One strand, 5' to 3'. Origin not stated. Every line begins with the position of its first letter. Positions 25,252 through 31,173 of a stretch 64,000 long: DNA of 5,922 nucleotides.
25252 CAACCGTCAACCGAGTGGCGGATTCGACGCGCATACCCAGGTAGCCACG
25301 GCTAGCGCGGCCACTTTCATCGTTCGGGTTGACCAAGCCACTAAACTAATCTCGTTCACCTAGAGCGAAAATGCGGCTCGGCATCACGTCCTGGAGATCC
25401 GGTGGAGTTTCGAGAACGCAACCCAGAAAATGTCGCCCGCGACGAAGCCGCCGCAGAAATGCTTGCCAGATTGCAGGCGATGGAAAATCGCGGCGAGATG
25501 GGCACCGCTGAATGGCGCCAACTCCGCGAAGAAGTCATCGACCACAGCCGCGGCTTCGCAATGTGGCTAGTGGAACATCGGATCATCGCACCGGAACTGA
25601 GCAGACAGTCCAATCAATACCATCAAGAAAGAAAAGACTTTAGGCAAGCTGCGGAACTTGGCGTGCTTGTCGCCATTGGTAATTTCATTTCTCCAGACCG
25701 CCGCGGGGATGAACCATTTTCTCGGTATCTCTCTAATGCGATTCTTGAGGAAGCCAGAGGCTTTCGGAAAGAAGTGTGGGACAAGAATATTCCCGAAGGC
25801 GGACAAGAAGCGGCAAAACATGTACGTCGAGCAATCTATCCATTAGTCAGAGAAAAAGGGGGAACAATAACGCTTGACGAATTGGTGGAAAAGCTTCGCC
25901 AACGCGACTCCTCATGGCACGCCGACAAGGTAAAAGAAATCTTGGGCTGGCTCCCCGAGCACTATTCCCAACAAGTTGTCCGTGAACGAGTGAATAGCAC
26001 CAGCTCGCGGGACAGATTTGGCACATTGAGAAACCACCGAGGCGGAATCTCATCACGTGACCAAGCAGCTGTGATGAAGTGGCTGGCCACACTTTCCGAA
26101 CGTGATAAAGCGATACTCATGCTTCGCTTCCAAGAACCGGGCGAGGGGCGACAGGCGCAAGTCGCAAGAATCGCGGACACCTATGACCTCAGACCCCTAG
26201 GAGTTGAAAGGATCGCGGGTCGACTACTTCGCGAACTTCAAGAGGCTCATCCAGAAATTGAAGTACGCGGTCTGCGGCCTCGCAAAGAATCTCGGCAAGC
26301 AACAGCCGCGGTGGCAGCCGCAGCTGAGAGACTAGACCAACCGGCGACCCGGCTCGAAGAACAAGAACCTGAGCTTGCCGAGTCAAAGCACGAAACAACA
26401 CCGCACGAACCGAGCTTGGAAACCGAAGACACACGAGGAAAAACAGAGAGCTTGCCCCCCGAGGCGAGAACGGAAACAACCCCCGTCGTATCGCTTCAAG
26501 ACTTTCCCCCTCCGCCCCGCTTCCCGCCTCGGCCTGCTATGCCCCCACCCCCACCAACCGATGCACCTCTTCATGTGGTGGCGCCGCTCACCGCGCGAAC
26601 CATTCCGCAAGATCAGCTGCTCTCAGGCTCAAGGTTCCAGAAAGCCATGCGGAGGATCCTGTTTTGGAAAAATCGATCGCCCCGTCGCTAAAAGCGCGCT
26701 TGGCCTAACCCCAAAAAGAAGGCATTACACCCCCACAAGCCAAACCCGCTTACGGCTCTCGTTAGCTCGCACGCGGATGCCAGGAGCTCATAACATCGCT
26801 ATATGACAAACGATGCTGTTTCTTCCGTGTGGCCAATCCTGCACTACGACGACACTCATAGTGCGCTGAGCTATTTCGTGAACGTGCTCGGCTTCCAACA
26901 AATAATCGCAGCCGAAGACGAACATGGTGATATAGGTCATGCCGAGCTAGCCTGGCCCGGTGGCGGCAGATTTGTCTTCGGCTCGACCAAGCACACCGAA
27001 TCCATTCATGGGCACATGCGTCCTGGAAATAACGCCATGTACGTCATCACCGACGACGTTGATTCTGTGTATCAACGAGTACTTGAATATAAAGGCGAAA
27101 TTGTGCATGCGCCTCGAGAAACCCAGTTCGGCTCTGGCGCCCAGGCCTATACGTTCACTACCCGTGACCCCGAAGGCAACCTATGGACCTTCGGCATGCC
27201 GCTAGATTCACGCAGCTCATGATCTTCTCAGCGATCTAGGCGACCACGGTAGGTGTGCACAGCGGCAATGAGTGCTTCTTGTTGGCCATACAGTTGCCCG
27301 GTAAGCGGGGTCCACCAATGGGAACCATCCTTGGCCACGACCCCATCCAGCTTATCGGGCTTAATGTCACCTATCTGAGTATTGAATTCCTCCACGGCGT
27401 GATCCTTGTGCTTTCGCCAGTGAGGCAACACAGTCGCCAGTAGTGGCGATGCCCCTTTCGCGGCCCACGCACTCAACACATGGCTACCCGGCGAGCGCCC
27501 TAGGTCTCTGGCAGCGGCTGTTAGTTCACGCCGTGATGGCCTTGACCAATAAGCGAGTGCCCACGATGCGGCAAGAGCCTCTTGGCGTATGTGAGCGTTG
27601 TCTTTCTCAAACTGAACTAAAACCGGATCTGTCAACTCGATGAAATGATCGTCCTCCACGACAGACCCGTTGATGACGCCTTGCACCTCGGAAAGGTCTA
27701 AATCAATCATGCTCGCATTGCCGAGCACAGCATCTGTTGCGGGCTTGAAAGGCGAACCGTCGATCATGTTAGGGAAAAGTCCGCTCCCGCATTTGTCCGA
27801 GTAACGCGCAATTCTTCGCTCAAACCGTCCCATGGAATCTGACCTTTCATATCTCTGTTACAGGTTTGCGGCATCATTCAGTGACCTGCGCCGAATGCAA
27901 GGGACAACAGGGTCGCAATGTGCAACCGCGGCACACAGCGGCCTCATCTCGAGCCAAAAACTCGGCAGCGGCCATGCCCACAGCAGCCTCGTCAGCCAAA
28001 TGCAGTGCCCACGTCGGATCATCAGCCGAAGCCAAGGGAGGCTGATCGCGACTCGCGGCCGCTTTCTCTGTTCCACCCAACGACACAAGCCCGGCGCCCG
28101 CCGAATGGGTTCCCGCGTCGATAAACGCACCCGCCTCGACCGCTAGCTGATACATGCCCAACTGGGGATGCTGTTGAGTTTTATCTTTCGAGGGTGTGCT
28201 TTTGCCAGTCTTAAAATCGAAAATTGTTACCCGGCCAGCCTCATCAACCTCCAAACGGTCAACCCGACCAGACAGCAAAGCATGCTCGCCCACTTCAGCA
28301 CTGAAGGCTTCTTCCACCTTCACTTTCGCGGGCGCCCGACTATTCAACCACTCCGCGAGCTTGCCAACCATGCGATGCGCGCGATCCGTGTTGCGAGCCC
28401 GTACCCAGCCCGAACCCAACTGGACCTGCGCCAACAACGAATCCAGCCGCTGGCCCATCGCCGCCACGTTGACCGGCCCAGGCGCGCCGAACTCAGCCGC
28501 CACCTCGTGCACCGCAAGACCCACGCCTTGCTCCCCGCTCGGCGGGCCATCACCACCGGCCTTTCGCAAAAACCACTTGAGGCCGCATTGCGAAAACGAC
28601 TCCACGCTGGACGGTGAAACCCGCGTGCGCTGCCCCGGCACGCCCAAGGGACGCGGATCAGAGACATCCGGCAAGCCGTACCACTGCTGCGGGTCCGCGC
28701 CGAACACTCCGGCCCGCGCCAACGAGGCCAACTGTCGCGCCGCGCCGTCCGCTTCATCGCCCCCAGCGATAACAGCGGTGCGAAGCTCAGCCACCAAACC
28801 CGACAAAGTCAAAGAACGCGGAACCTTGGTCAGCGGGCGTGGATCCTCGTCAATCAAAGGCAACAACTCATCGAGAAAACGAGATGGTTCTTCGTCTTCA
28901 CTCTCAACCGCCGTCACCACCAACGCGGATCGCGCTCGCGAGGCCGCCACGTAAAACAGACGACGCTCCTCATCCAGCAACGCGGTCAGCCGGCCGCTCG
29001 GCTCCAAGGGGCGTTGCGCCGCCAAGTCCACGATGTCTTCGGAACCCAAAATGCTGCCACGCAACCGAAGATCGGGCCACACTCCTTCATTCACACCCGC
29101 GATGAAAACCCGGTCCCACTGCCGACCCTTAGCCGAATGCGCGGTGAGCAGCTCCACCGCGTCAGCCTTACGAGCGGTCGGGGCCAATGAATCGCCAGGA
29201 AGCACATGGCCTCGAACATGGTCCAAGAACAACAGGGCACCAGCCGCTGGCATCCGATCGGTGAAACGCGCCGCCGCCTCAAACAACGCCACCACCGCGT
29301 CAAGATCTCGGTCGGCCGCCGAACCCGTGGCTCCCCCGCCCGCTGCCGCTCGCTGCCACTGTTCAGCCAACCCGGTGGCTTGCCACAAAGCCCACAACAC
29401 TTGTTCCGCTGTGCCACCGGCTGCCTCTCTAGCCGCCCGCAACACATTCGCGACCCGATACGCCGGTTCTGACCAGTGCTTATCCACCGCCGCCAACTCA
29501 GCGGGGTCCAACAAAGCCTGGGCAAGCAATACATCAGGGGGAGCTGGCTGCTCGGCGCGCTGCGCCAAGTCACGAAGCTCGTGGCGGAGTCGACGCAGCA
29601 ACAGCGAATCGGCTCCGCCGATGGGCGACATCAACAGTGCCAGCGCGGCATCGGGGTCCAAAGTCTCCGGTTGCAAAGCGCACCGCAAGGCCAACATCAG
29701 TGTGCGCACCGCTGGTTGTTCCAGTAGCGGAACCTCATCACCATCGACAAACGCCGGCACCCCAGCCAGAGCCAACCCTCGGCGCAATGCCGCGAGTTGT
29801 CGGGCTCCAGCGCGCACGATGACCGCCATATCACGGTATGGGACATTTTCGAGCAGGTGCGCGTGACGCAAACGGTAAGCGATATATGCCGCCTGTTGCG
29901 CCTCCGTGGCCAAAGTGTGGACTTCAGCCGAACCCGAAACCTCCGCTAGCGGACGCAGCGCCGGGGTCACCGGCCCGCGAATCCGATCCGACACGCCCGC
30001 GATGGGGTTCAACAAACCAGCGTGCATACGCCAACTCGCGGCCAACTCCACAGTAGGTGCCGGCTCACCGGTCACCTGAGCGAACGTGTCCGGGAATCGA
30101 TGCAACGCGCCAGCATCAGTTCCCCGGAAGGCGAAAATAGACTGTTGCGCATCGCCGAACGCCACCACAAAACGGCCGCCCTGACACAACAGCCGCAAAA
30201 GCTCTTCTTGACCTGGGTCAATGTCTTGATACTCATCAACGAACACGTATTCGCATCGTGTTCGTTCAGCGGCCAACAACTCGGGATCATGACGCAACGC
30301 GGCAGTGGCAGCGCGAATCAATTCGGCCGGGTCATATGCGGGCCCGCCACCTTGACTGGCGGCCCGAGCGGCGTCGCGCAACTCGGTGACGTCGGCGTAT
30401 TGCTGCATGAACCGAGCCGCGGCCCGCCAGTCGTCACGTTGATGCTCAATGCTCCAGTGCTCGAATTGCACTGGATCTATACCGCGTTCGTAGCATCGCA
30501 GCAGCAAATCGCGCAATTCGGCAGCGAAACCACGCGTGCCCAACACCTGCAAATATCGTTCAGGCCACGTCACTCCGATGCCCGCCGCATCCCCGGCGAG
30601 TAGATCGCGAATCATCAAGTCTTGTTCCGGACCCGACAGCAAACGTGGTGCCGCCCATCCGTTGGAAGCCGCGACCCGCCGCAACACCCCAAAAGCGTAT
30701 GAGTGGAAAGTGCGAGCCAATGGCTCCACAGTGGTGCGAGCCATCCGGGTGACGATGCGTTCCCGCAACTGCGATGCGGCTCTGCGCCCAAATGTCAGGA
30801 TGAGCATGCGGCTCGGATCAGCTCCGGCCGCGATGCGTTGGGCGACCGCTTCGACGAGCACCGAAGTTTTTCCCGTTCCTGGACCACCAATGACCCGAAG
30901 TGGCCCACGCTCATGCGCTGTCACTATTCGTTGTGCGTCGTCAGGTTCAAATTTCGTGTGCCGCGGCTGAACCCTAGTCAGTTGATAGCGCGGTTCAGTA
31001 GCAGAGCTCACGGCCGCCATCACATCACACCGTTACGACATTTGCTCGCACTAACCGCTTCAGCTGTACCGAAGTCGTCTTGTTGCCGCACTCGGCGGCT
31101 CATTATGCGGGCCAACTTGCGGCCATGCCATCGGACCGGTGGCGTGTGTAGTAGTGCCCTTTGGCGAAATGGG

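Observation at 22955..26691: Divergent pair: atypical sigma-70-like protein and a 793-aa transglutaminase-like protein in an AT-rich islet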

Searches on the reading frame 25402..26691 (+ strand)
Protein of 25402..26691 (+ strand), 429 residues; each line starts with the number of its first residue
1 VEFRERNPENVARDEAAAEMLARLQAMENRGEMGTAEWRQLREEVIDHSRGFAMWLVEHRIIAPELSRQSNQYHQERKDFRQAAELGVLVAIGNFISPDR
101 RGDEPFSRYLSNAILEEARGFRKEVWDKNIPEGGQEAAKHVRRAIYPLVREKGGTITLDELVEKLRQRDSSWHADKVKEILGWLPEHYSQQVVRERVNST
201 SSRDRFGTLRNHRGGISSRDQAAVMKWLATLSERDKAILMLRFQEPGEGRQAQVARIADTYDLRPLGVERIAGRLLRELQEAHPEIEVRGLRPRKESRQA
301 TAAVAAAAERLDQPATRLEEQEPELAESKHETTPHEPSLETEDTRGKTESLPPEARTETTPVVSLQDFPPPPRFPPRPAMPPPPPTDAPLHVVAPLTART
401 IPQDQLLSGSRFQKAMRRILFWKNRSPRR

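Call 3: search_protein_families(library=pfam, proteins=[window:25402-26691:+], max_evalue=1)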
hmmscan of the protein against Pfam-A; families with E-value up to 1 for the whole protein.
window:25402-26691:+ (429 aa): 2 families
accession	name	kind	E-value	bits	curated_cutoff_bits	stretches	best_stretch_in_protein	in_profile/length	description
PF04545.22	Sigma70_r4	-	0.0026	17.7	24.1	1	227-261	1-30/50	Sigma-70, region 4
PF19980.4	DUF6416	-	0.031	15.2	27.1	1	227-284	7-61/100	Family of unknown function (DUF6416)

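Call 4: search_protein_families(library=ncbifam, proteins=[window:25402-26691:+], max_evalue=1)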
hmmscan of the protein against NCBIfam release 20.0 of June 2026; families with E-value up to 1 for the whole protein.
window:25402-26691:+ (429 aa): 6 families
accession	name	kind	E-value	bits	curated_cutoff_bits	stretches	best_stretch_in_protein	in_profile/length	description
TIGR02980.1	SigBFG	subfamily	2.5e-12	47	234.35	1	66-282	19-225/227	SigB/SigF/SigG family RNA polymerase sigma factor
NF005514.0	PRK07122.1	subfamily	2.9e-06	26.6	372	1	62-280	52-260/264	RNA polymerase sigma factor SigF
TIGR02937.1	sigma70-ECF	superfamily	4.6e-05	23.1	42.9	1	73-282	25-164/165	sigma-70 family RNA polymerase sigma factor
TIGR02885.1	spore_sigF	equivalog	0.0062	16.4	321.45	1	73-281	34-229/231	RNA polymerase sporulation sigma factor SigF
NF004052.0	PRK05572.1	subfamily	0.019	14.5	311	1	75-281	57-248/252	SigF/SigG family RNA polymerase sporulation sigma factor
TIGR02479.1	FliA_WhiG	subfamily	0.21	11.3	189.6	1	62-245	12-190/224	FliA/WhiG family RNA polymerase sigma factor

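Call 5: search_protein_families(library=padloc, proteins=[window:25402-26691:+], max_evalue=1)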
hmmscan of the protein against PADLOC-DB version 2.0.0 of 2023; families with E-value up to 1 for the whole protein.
window:25402-26691:+ (429 aa): 1 family
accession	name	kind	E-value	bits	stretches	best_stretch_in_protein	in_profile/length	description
PDLC00618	ZorC1|ZorC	-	0.033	10.9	1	161-228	233-299/495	EH signature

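Call 6: search_protein_families(library=phrogs, proteins=[window:25402-26691:+], max_evalue=1)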
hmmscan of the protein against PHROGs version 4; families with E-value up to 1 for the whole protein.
window:25402-26691:+ (429 aa): 0 families

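Call 8: find_homologous_proteins(query=window:25402-26691:+)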
Query window:25402-26691:+ (429 aa): 1 proteins with E <= 0.001 among 8000 candidates.
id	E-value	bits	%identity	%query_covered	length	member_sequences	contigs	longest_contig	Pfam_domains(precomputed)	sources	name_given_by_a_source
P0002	2.8e-280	947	100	100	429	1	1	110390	-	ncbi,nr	ncbi:MAG: hypothetical protein HOQ05_02705 [Corynebacteriales bacterium]|nr:hypothetical protein [My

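Call 12: search_solved_structures(query=window:25402-26691:+, max_evalue=1, show_alignments=2)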
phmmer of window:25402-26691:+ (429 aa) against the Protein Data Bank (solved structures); distinct sequences matched with E-value up to 1: 2.
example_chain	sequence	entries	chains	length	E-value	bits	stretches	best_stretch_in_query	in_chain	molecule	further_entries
4iqf_A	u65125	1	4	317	0.62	12.3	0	32-93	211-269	Methionyl-tRNA formyltransferase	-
2ekh_A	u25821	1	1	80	0.99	11.6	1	136-190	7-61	SH3 and PX domain-containing protein 2A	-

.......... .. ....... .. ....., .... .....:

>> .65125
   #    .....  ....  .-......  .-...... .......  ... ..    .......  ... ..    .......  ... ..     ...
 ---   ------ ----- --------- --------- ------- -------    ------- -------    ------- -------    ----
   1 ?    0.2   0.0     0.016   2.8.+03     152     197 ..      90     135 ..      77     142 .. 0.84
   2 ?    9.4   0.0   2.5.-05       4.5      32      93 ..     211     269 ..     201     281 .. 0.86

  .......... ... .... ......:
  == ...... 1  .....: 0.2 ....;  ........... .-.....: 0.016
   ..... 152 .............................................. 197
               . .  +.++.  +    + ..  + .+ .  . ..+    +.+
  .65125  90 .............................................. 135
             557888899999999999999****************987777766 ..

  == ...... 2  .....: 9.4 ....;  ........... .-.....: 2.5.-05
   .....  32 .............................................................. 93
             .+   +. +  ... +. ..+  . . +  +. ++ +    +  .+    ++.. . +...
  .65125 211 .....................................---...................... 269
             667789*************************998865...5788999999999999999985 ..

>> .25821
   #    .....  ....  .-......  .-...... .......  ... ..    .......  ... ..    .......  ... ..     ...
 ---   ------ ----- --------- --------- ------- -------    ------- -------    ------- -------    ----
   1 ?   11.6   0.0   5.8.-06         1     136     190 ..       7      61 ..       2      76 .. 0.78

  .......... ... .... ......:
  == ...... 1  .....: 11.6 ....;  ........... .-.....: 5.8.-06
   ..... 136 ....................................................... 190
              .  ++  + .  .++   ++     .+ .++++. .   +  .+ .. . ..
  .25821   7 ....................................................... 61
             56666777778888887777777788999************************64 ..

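Call 67: search_dna_similar(query=window:25402-26691:+, collection=plasmids, mode=protein, max_evalue=0.001, max_rows=15)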
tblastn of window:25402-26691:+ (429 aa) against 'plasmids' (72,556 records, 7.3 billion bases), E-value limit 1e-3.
No match.

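Call 68: search_dna_similar(query=window:25402-26691:+, collection=phages, mode=protein, max_evalue=0.001, max_rows=15)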
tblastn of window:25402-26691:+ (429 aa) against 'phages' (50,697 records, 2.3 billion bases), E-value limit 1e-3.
No match.

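Call 99: find_related_loci(query=window:25402-26691:+, collection=viral_contigs, flank=5000)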
Query window:25402-26691:+ (429 aa) in viral_contigs; peptide patterns used: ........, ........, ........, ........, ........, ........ (x = any residue, [..] = any of these).
7 stretches matched a pattern, but none encodes a relative of the query by tblastn (E <= 1e-3).

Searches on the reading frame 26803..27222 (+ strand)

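Call 17: search_protein_families(library=pfam, proteins=[window:26803-27222:+], max_evalue=0.001)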
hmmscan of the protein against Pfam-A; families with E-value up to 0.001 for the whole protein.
window:26803-27222:+ (139 aa): 1 family
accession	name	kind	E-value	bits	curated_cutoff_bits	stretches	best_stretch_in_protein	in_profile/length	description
PF00903.31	Glyoxalase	-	4.2e-08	34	20.6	1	15-130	9-121/121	Glyoxalase/Bleomycin resistance protein/Dioxygenase superfamily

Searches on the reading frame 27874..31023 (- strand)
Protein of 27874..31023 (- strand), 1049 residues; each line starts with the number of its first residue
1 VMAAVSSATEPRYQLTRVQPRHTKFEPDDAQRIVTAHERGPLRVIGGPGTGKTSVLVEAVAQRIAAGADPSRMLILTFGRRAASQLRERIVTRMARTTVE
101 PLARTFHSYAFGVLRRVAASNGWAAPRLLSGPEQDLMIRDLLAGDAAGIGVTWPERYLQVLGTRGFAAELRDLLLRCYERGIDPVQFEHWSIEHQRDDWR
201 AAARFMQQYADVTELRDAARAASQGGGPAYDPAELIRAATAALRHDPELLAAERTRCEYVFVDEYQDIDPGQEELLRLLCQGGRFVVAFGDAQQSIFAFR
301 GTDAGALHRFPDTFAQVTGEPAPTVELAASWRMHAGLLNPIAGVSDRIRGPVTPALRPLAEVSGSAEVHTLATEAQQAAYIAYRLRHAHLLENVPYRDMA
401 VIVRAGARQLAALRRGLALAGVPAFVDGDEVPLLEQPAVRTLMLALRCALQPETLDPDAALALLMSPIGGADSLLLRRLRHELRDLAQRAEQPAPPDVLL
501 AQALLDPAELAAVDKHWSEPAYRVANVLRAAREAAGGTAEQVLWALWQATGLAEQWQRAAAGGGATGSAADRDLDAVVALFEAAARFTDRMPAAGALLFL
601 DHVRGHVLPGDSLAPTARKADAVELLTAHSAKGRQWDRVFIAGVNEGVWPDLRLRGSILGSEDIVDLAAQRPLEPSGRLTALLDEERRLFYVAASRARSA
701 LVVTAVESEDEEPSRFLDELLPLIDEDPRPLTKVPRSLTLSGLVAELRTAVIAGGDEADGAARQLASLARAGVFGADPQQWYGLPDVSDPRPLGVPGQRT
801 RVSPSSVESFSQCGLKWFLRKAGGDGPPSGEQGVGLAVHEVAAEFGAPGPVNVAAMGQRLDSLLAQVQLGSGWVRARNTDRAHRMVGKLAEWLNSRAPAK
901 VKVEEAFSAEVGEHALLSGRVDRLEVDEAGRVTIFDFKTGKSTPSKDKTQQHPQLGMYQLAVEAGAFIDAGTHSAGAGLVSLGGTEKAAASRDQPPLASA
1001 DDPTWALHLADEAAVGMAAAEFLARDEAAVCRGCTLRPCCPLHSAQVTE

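Call 17: search_protein_families(library=pfam, proteins=[window:27874-31023:-], max_evalue=0.001)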
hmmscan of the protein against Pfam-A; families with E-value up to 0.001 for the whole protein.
window:27874-31023:- (1049 aa): 7 families
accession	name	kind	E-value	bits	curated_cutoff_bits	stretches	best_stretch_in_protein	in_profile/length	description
PF00580.27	UvrD-helicase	-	1.1e-47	163.4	23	1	29-314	3-270/271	UvrD/REP helicase N-terminal domain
PF12705.13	PDDEXK_1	-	7.7e-37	128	22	1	801-1041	1-247/247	PD-(D/E)XK nuclease superfamily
PF13245.12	AAA_19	-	2.9e-20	73.2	25.1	1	33-299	4-133/134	AAA domain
PF13361.12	UvrD_C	-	1.3e-19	71.2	25.6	1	339-707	15-349/350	UvrD-like helicase C-terminal domain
PF13538.12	UvrD_C_2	-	4.2e-08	33.4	27.4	0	683-703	31-51/52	UvrD-like helicase C-terminal domain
PF01443.25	Viral_helicase1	-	5.4e-08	33.4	21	0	253-303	56-105/228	Viral superfamily 1 RNA helicase core domain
PF13604.12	AAA_30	-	9.3e-05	22.7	27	0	34-92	13-68/191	AAA domain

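Call 73: find_related_loci(query=window:27874-31023:-, collection=metagenome_contigs, flank=10000)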
Query window:27874-31023:- (1049 aa) in metagenome_contigs; peptide patterns used: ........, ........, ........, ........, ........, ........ (x = any residue, [..] = any of these).
36 stretches matched a pattern; 2 encode a relative of the query (tblastn E <= 1e-3); 2 distinct loci.
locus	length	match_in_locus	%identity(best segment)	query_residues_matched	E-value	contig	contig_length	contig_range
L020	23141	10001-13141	30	28-1041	1e-80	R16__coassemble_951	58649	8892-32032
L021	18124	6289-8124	26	34-717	1e-22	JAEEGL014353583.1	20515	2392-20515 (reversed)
